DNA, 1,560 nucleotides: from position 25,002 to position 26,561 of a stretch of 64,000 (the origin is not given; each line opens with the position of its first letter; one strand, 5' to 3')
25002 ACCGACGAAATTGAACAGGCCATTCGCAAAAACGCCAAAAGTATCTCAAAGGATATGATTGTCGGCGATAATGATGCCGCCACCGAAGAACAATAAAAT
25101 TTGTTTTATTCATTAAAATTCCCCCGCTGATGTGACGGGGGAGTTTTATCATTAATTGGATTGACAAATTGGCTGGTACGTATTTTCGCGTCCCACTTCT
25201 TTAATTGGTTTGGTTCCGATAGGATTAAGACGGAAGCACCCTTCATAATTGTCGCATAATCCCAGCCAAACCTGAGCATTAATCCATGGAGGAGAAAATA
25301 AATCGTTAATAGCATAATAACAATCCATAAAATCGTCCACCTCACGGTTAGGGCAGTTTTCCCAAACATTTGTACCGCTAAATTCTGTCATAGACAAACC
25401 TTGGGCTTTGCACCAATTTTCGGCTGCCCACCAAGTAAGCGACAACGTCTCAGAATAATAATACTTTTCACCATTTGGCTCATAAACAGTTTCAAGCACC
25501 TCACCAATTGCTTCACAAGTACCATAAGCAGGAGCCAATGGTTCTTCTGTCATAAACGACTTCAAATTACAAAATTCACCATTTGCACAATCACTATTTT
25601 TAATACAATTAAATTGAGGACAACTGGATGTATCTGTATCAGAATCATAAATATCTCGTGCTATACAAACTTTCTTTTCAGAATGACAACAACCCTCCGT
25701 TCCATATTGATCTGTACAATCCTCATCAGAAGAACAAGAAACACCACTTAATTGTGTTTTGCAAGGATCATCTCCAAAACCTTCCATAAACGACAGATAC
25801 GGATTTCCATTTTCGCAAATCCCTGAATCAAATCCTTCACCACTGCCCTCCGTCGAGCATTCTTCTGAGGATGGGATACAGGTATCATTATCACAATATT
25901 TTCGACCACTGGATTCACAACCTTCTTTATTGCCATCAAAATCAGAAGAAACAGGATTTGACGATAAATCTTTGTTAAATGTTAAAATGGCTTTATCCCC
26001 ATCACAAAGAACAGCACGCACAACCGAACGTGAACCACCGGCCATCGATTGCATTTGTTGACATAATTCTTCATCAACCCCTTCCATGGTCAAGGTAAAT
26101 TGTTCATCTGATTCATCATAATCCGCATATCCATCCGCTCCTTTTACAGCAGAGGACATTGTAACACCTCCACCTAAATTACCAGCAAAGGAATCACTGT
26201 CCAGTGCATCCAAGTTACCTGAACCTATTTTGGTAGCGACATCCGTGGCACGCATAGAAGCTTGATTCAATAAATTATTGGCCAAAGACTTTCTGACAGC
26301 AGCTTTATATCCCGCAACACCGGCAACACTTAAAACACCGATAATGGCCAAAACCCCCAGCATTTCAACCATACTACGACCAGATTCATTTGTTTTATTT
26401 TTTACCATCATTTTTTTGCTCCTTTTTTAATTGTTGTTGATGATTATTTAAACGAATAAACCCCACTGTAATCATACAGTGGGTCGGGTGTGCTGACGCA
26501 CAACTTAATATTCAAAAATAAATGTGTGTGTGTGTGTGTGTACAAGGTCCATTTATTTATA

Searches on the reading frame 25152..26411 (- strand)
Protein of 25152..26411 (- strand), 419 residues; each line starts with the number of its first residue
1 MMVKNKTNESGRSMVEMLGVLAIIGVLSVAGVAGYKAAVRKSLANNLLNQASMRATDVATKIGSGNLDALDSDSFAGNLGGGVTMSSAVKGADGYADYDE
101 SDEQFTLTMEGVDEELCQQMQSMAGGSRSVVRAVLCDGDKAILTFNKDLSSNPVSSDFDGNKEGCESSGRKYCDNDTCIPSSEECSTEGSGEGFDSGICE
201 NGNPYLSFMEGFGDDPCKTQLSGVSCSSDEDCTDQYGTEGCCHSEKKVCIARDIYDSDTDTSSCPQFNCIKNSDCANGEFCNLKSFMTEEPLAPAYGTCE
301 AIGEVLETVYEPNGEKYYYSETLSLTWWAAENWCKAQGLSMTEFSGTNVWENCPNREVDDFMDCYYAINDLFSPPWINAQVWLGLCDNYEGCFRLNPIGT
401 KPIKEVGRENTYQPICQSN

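Call 52: search_protein_families(library=ncbifam, proteins=[window:25155-26411:-], max_evalue=0.1)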
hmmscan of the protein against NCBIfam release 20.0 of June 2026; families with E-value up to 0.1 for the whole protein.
seq(419 aa): 2 families
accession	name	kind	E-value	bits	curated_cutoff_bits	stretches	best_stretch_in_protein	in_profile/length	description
NF007862.0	PRK10574.1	equivalog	0.0053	16.9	138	1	8-51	3-46/145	prepilin peptidase-dependent pilin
TIGR04201.1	Myxo_Cys_RPT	repeat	0.011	15.8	25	1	264-282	2-18/22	Cys-rich repeat-containing protein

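Call 78: search_protein_families(library=pfam, proteins=[window:25152-26411:-], max_evalue=0.01)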
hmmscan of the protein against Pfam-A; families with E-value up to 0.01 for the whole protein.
window:25152-26411:- (419 aa): 0 families
